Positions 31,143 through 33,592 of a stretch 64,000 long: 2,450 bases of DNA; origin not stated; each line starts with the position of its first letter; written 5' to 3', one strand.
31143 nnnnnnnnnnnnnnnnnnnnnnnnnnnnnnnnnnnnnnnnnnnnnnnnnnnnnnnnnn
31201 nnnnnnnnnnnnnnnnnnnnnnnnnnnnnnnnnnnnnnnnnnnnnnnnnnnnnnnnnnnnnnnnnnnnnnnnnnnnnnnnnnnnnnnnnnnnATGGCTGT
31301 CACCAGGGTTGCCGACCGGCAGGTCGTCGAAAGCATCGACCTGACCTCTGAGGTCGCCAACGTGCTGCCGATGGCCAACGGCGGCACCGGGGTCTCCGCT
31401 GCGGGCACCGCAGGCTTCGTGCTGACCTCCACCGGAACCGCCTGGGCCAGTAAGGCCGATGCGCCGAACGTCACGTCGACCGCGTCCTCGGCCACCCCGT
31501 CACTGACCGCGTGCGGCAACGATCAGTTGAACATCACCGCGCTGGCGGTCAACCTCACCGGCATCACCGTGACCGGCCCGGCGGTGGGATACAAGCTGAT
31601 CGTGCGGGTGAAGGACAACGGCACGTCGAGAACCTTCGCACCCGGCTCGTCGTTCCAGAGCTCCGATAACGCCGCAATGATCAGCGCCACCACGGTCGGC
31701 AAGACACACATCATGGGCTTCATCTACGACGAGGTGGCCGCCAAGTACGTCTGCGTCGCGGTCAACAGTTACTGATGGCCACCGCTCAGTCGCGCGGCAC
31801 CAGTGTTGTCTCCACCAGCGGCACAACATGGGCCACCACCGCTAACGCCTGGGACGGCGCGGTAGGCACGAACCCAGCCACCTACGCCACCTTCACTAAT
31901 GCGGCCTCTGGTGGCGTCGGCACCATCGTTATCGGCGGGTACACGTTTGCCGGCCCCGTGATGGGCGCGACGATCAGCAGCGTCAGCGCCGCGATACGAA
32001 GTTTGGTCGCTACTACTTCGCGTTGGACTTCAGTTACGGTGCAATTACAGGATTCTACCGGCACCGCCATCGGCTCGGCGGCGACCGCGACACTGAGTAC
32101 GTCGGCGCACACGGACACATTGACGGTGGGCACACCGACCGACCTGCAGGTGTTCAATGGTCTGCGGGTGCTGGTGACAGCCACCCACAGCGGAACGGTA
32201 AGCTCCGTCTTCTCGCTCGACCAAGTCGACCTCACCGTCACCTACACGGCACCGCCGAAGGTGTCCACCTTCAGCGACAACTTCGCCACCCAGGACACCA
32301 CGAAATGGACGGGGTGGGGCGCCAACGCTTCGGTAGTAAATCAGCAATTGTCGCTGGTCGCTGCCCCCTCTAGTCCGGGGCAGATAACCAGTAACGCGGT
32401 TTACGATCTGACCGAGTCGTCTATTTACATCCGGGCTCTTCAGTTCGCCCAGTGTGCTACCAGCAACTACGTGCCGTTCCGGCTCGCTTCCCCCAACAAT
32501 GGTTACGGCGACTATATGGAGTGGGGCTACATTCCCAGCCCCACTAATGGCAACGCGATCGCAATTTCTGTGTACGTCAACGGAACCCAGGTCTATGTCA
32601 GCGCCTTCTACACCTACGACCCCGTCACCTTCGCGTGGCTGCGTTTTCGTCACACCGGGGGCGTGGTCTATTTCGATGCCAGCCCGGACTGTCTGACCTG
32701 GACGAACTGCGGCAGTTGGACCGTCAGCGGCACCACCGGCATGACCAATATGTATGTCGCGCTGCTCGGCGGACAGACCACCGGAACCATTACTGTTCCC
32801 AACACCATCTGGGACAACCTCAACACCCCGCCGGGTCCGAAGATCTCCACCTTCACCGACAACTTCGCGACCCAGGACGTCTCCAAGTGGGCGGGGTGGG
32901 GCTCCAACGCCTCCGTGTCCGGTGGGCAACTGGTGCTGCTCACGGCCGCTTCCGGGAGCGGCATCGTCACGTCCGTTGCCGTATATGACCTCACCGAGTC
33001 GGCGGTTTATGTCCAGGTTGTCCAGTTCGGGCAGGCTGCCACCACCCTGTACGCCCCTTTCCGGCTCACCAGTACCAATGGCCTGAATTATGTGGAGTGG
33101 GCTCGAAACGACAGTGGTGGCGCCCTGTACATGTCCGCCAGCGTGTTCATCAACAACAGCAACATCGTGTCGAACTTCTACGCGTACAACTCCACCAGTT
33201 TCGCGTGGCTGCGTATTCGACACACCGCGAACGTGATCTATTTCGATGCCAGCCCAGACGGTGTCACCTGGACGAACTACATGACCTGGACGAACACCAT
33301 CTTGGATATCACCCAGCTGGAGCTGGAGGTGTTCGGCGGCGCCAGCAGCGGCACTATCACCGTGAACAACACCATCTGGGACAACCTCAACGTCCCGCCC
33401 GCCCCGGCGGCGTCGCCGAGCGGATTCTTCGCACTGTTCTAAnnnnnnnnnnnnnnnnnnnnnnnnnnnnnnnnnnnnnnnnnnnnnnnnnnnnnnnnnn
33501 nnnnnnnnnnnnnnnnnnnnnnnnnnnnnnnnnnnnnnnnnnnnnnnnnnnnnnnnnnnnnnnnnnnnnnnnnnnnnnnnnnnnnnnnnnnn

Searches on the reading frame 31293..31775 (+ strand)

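Call 42: search_protein_families(library=phrogs, proteins=[window:31293-31775:+], max_evalue=0.001)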
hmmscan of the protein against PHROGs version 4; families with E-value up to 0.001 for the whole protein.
window:31293-31775:+ (160 aa): 2 families
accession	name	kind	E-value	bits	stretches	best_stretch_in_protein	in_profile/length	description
phrog_3030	-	unknown function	2.6e-07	31.1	1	55-157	171-268/272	-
phrog_11393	-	tail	0.00029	20.6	1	13-97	330-412/538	tail fiber protein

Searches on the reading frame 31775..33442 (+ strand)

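Call 42: search_protein_families(library=phrogs, proteins=[window:31775-33442:+], max_evalue=0.001)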
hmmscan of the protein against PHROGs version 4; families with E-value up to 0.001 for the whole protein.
window:31775-33442:+ (555 aa): 1 family
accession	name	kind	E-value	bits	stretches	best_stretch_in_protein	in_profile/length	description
phrog_14065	-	unknown function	2.6e-20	73.3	2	355-546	466-659/1152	-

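Call 98: search_protein_families(library=pfam, proteins=[window:31775-33442:+], max_evalue=0.001)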
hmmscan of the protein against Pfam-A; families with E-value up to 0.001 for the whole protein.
window:31775-33442:+ (555 aa): 0 families
